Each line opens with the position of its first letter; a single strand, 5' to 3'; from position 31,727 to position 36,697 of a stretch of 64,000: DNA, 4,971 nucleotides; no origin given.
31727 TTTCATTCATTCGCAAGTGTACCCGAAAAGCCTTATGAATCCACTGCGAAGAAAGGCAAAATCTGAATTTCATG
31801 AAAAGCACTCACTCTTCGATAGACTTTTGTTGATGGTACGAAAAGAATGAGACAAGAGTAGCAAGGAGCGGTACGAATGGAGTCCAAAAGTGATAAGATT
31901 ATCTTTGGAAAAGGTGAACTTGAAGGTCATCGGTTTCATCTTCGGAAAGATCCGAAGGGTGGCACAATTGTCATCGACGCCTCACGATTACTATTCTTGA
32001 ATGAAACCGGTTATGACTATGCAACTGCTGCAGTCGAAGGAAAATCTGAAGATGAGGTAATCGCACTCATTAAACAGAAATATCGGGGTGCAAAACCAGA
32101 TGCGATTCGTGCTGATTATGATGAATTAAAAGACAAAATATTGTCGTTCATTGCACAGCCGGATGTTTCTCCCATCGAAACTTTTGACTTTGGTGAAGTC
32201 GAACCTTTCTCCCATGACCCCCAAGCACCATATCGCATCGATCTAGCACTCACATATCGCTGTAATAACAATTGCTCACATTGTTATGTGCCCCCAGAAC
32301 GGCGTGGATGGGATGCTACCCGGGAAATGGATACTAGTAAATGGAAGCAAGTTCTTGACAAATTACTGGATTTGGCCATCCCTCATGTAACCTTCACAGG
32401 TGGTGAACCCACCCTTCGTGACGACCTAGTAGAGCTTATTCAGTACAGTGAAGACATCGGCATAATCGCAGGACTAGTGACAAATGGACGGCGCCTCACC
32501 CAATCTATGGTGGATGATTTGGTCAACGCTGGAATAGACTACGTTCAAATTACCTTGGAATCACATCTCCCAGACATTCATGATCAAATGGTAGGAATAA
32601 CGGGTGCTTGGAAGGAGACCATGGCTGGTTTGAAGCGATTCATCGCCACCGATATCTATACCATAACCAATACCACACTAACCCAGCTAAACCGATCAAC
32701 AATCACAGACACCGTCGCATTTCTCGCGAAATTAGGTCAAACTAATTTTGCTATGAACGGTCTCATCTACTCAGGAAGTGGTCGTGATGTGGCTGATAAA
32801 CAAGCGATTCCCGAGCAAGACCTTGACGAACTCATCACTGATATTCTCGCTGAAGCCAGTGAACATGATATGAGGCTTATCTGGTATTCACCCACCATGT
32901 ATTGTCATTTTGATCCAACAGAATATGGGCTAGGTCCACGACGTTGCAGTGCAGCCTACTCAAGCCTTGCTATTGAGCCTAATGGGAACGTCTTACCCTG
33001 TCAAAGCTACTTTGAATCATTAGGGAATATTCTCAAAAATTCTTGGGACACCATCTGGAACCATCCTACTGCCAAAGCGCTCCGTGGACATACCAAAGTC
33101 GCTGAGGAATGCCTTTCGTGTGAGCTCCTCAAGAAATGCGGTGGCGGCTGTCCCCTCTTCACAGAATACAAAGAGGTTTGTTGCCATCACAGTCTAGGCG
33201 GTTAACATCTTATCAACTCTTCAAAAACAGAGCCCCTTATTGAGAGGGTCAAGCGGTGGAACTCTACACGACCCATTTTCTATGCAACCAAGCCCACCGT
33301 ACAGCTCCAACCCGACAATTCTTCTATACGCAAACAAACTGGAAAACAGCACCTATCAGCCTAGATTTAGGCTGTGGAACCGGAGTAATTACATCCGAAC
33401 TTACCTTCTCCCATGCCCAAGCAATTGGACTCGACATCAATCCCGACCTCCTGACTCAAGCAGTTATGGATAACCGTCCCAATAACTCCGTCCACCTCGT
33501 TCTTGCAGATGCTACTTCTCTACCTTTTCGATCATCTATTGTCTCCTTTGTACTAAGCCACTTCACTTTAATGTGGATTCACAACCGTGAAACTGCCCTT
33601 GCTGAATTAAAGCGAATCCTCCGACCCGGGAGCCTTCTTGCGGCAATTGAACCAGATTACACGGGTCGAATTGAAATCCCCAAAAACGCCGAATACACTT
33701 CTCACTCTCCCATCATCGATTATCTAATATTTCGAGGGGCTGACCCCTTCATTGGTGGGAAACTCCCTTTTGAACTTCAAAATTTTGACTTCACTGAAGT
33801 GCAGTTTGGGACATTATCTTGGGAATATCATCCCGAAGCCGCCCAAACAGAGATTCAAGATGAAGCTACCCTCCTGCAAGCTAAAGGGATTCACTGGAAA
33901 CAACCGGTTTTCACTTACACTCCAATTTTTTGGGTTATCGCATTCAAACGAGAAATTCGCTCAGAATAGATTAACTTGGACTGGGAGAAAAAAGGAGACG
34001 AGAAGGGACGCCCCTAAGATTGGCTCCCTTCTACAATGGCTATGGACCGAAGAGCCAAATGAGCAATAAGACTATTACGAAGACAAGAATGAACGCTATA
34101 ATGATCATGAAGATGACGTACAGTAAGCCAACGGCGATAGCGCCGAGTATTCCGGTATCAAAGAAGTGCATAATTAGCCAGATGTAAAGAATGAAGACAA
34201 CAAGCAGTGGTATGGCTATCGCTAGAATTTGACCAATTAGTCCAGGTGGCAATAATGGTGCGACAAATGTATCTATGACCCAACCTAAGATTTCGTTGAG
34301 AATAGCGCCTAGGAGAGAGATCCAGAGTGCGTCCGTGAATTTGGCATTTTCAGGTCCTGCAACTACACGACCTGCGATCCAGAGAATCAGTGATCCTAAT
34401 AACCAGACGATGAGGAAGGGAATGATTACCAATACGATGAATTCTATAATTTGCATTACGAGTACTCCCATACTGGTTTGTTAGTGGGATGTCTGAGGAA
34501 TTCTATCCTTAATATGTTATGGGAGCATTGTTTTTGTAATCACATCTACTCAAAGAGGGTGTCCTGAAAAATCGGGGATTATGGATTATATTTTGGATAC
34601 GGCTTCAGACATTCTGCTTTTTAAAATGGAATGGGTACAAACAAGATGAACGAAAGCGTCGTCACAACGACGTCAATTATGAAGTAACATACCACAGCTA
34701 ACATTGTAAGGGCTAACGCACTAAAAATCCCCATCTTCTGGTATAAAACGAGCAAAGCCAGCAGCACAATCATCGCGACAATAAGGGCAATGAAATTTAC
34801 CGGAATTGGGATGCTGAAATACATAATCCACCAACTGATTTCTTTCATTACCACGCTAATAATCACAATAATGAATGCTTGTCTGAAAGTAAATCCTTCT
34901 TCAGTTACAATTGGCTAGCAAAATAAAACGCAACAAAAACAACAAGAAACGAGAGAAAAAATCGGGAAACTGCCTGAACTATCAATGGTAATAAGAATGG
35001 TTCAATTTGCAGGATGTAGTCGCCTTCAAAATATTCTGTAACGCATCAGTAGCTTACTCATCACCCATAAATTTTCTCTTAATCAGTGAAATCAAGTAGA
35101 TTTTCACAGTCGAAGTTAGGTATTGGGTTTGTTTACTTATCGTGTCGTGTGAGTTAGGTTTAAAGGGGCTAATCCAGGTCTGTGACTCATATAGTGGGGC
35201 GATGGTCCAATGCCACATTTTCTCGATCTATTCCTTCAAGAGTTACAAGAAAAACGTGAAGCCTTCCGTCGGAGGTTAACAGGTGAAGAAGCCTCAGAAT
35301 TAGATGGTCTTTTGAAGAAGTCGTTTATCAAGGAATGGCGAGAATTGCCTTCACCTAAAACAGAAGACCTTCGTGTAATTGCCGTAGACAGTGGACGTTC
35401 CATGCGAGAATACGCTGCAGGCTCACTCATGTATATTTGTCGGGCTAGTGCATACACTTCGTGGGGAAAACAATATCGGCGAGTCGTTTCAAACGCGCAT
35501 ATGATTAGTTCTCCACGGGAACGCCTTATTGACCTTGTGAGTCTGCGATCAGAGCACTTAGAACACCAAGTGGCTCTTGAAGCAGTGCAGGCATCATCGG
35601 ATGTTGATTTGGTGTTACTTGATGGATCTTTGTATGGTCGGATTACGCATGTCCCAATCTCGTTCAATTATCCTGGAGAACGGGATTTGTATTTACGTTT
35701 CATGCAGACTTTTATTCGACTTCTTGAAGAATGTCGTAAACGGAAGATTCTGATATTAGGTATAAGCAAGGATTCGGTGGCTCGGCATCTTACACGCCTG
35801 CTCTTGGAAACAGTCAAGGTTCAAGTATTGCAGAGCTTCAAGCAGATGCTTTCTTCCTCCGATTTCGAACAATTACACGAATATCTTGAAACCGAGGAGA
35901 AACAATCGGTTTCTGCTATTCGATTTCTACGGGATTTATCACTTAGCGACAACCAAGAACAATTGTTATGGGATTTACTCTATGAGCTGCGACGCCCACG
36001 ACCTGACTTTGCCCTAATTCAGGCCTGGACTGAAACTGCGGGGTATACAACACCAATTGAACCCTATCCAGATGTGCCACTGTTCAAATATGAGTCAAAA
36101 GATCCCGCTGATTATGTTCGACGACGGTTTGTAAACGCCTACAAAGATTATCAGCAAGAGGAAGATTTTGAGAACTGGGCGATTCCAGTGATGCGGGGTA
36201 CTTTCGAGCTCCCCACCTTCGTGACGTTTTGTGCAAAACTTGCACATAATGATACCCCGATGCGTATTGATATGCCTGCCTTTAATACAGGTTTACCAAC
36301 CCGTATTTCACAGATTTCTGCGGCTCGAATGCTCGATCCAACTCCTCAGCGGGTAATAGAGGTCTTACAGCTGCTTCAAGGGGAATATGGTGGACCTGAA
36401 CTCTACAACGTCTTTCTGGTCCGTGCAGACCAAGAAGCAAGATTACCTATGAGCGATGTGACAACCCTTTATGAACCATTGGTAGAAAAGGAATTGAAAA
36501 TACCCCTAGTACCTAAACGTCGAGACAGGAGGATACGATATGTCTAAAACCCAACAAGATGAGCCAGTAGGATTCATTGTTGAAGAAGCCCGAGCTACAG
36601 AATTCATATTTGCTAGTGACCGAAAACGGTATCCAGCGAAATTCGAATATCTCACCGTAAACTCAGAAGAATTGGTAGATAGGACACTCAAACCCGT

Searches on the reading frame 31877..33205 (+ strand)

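Call 35: search_protein_families(library=pfam, proteins=[window:31877-33205:+], max_evalue=0.01)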
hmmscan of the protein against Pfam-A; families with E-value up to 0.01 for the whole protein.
window:31877-33205:+ (442 aa): 4 families
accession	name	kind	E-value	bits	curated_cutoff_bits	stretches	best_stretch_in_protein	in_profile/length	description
PF04055.27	Radical_SAM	-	6e-25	88.8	29.5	1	125-283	3-166/166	Radical SAM superfamily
PF13186.11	SPASM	-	3.2e-11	43.8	21.5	1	357-416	1-67/67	Iron-sulfur cluster-binding domain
PF13353.11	Fer4_12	-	6e-05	23.8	22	1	128-191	14-77/137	4Fe-4S single cluster domain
PF05402.18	PqqD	-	0.0025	18.6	23.4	0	37-84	11-57/67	Coenzyme PQQ synthesis protein D (PqqD)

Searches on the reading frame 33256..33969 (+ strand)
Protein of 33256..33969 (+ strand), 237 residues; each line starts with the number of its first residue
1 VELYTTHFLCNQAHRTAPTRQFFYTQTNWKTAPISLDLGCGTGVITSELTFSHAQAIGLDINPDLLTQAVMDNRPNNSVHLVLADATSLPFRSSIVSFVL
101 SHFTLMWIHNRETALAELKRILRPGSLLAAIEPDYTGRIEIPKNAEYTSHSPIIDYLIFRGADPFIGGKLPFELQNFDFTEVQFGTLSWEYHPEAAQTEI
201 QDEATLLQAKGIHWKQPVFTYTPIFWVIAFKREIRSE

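Call 35: search_protein_families(library=pfam, proteins=[window:33256-33969:+], max_evalue=0.01)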
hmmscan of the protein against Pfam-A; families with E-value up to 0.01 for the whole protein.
window:33256-33969:+ (237 aa): 6 families
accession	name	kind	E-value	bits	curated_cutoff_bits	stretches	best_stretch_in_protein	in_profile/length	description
PF08241.18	Methyltransf_11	-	6.1e-21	75.3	21.2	1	36-129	1-94/95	Methyltransferase domain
PF13649.12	Methyltransf_25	-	1.4e-16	61.4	27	1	36-125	2-96/97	Methyltransferase domain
PF13847.12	Methyltransf_31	-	9.2e-12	45.3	27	1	36-134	8-113/145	Methyltransferase domain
PF01209.24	Ubie_methyltran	-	4.6e-10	39.7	20.1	1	20-132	36-153/233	ubiE/COQ5 methyltransferase family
PF08242.18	Methyltransf_12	-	2.2e-09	38.4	30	1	36-127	1-97/98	Methyltransferase domain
PF13489.12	Methyltransf_23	-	1.4e-06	28.6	27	1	35-136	26-122/164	Methyltransferase domain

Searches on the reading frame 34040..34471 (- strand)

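Call 35: search_protein_families(library=pfam, proteins=[window:34040-34471:-], max_evalue=0.01)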
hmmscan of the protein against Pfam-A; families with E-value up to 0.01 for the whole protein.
window:34040-34471:- (143 aa): 1 family
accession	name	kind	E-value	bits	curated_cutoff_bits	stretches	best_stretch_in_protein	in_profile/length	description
PF04020.18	Phage_holin_4_2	-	0.0035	18.4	28.8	1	19-120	3-101/105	Mycobacterial 4 TMS phage holin, superfamily IV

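Call 71: search_protein_families(library=ncbifam, proteins=[window:34040-34471:-], max_evalue=0.1)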
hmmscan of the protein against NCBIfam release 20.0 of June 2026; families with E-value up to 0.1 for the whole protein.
window:34040-34471:- (143 aa): 0 families

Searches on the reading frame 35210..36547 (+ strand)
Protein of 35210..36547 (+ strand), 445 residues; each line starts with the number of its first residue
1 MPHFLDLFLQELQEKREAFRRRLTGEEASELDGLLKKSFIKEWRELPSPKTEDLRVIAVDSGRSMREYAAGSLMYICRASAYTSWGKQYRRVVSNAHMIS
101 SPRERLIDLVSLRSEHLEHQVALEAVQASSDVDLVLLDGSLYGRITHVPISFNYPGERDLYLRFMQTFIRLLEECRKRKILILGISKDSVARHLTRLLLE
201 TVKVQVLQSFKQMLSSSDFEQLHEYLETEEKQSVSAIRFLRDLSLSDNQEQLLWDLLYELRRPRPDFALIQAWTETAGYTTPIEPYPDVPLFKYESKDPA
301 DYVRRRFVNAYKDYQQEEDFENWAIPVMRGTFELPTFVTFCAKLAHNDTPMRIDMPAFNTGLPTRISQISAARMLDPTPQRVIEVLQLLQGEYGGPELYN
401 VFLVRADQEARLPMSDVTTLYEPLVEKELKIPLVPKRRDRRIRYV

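Call 3: search_protein_families(library=pfam, proteins=[window:35210-36547:+], max_evalue=1)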
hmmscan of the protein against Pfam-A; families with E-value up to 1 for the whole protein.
window:35210-36547:+ (445 aa): 2 families
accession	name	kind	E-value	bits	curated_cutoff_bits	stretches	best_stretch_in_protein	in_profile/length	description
PF09376.16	NurA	-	6e-18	65.7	21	1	55-411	2-253/254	NurA domain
PF07742.17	BTG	-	0.053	13.6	23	0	8-67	11-70/117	BTG family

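Call 4: search_protein_families(library=ncbifam, proteins=[window:35210-36547:+], max_evalue=1)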
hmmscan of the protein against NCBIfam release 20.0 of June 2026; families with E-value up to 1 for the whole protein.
window:35210-36547:+ (445 aa): 3 families
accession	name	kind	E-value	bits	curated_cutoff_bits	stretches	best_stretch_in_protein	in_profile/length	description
NF041032.1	NurA_Pyro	equivalog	1.4e-10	40.6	650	1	35-154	27-134/450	DNA double-strand break repair nuclease NurA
NF041033.1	NurA_Sulf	equivalog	6.6e-09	35.4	400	1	10-146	7-139/331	DNA double-strand break repair nuclease NurA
TIGR02937.1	sigma70-ECF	superfamily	0.093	12.4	42.9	0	301-331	33-63/165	sigma-70 family RNA polymerase sigma factor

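Call 62: search_protein_families(library=padloc, proteins=[window:35210-36547:+], max_evalue=0.001)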
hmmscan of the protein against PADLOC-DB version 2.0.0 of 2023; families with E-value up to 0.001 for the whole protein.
window:35210-36547:+ (445 aa): 0 families
